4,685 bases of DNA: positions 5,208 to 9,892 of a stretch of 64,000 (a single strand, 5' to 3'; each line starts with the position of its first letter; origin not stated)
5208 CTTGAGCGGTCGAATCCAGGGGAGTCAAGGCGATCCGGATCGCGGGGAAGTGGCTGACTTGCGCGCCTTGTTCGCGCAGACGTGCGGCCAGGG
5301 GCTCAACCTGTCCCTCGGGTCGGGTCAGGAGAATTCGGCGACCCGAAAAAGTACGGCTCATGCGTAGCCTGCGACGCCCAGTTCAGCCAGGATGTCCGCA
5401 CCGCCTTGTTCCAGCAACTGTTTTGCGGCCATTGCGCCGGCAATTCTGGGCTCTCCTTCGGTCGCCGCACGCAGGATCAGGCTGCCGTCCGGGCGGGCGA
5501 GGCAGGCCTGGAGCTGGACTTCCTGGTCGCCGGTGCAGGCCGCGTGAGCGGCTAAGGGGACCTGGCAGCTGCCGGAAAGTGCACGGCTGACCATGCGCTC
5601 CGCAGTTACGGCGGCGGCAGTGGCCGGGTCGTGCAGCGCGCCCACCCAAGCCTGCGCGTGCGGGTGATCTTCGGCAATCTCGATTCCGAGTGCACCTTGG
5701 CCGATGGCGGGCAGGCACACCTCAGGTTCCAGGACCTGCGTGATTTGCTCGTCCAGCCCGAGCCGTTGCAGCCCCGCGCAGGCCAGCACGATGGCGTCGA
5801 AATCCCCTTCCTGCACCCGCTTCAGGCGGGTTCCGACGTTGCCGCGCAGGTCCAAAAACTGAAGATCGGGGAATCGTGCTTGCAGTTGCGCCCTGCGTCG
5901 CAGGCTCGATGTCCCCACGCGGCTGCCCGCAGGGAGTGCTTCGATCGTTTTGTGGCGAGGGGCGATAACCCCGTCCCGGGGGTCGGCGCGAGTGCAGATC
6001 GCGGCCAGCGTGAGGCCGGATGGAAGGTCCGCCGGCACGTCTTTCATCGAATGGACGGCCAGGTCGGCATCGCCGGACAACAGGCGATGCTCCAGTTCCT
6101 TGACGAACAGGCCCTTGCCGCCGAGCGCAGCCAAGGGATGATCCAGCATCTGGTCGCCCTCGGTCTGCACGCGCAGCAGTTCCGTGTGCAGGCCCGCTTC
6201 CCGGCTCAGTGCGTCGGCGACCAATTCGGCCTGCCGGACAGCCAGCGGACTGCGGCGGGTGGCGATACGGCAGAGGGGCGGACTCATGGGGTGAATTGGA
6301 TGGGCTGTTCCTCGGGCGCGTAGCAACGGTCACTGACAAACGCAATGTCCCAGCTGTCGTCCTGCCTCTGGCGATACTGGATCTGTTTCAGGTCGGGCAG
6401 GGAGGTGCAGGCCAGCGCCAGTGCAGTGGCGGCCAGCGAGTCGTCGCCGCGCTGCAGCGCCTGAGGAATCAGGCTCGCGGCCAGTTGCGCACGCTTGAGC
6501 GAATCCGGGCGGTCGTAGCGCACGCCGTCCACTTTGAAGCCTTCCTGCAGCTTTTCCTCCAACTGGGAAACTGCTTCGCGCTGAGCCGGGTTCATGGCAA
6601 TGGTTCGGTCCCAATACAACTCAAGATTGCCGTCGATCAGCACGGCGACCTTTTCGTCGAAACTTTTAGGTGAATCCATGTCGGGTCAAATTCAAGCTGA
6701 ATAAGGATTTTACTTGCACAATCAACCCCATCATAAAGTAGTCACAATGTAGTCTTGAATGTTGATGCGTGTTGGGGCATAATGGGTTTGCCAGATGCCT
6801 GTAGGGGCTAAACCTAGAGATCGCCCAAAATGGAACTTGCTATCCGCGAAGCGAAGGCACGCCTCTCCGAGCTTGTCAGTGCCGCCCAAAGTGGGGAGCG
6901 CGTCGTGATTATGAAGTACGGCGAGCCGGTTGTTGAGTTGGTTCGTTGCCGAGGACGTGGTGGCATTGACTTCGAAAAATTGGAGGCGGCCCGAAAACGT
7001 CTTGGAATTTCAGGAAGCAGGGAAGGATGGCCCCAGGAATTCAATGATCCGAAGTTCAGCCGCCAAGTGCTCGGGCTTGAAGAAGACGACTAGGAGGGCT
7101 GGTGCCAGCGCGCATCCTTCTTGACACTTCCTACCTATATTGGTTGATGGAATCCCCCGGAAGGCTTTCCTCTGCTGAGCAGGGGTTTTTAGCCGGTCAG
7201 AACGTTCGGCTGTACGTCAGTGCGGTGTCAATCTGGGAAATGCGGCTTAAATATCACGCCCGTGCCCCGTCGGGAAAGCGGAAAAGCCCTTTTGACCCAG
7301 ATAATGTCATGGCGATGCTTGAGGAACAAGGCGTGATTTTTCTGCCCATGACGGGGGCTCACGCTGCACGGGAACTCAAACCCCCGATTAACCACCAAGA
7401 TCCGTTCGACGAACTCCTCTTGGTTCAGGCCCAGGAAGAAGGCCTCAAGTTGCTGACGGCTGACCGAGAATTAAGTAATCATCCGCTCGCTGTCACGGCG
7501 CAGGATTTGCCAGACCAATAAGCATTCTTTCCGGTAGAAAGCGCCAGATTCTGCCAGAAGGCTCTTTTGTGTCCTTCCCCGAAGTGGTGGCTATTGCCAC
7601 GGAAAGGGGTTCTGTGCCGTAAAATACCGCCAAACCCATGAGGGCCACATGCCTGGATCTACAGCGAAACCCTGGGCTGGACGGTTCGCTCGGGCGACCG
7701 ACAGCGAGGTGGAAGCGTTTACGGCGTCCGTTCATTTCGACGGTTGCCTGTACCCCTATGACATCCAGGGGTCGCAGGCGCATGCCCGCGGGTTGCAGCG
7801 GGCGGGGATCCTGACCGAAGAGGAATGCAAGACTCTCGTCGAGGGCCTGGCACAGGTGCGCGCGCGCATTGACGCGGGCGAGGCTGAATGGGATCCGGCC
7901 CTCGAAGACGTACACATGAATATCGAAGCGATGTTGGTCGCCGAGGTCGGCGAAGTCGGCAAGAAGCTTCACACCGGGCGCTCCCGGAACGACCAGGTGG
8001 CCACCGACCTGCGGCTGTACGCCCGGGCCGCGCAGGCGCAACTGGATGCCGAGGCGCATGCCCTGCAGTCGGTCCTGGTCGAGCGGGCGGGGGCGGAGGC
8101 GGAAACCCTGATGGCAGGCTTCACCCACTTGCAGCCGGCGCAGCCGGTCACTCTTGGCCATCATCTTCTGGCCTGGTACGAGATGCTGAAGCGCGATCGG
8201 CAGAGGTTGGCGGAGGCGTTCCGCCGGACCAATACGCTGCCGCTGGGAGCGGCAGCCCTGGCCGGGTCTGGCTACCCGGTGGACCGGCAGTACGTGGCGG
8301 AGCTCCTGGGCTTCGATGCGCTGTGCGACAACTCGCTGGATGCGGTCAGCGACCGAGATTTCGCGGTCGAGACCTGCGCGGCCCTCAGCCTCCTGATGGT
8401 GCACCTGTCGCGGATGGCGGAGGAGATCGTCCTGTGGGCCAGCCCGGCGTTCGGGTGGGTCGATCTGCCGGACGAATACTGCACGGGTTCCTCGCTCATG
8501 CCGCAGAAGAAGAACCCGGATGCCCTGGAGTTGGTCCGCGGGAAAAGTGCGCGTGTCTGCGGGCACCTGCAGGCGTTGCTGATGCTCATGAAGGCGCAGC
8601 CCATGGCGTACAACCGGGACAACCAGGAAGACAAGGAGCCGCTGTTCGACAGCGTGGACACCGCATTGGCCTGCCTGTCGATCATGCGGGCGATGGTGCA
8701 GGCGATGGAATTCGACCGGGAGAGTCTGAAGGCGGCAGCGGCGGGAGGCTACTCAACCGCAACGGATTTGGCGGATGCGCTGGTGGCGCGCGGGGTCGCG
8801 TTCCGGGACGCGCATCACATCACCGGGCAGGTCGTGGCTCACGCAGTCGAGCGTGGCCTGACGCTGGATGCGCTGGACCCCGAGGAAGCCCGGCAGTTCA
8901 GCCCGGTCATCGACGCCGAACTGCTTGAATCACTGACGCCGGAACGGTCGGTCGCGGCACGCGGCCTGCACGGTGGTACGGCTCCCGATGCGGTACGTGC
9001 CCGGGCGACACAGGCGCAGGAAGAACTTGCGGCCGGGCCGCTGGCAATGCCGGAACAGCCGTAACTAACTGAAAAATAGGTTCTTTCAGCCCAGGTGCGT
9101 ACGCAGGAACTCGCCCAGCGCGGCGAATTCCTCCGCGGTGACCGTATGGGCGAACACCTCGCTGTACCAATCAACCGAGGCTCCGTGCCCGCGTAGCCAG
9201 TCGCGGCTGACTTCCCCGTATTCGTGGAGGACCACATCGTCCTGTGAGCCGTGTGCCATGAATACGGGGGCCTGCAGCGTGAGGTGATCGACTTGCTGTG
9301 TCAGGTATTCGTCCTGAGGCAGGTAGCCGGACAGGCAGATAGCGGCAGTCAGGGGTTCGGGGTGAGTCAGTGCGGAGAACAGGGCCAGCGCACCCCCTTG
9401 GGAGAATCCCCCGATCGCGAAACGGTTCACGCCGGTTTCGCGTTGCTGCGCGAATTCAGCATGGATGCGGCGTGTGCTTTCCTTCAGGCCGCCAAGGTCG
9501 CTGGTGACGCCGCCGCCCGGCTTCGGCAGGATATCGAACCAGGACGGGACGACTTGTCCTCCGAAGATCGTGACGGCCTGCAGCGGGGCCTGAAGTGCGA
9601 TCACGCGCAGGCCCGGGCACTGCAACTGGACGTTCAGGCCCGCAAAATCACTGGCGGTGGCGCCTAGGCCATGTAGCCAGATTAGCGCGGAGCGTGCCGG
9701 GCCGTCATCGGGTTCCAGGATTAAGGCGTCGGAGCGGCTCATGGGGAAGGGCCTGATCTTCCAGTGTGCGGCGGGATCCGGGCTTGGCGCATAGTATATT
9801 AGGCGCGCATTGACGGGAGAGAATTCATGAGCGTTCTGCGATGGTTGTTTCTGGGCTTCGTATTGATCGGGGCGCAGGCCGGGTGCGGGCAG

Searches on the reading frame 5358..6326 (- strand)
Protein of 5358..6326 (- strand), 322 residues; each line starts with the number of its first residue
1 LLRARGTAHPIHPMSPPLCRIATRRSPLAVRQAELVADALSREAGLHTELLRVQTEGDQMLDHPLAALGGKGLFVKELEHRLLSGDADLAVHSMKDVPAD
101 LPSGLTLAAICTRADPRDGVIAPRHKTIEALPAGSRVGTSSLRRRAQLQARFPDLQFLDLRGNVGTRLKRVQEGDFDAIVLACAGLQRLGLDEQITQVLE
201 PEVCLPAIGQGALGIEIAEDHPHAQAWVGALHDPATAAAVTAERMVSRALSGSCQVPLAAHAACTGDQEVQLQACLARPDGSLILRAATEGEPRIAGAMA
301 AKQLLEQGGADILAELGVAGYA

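Call 53: search_protein_families(library=pfam, proteins=[window:5358-6326:-], max_evalue=0.00001)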
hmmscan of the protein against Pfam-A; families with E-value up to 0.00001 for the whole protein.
window:5358-6326:- (322 aa): 2 families
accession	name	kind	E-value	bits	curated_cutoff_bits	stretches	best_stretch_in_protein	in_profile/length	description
PF01379.25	Porphobil_deam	-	1.2e-80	270.3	22.1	1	20-224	2-205/207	Porphobilinogen deaminase, dipyromethane cofactor binding domain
PF03900.20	Porphobil_deamC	-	2e-12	47.7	26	1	238-305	2-73/74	Porphobilinogen deaminase, C-terminal domain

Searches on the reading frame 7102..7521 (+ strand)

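Call 75: search_protein_families(library=pfam, proteins=[window:7102-7521:+], max_evalue=0.0001)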
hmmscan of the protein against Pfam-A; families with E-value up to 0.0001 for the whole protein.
window:7102-7521:+ (139 aa): 1 family
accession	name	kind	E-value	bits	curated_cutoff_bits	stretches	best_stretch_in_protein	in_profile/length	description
PF01850.27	PIN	-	1.4e-12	48.7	23.6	1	5-126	1-116/120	PIN domain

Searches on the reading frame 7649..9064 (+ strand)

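Call 53: search_protein_families(library=pfam, proteins=[window:7649-9064:+], max_evalue=0.00001)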
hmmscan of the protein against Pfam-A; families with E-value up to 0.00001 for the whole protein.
window:7649-9064:+ (471 aa): 2 families
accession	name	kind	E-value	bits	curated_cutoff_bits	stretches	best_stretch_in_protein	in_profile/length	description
PF00206.25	Lyase_1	-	7.2e-78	262.6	27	1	11-305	1-312/312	Lyase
PF14698.11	ASL_C2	-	3e-24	85.7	27.3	1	368-436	1-69/69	Argininosuccinate lyase C-terminal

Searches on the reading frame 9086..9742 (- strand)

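Call 53: search_protein_families(library=pfam, proteins=[window:9086-9742:-], max_evalue=0.00001)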
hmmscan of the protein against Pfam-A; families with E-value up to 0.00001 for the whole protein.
window:9086-9742:- (218 aa): 4 families
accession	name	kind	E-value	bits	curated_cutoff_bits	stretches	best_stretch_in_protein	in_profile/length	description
PF02230.22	Abhydrolase_2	-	1.4e-29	104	23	1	11-216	8-216/217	Phospholipase/Carboxylesterase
PF00561.26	Abhydrolase_1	-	1.5e-07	31.8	25.8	0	91-139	56-102/245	alpha/beta hydrolase fold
PF03959.19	FSH1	-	2.7e-06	27.6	21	1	67-173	71-176/211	Serine hydrolase (FSH1)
PF12146.15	Hydrolase_4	-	5.9e-06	26.2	27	0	95-147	66-117/239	Serine aminopeptidase, S33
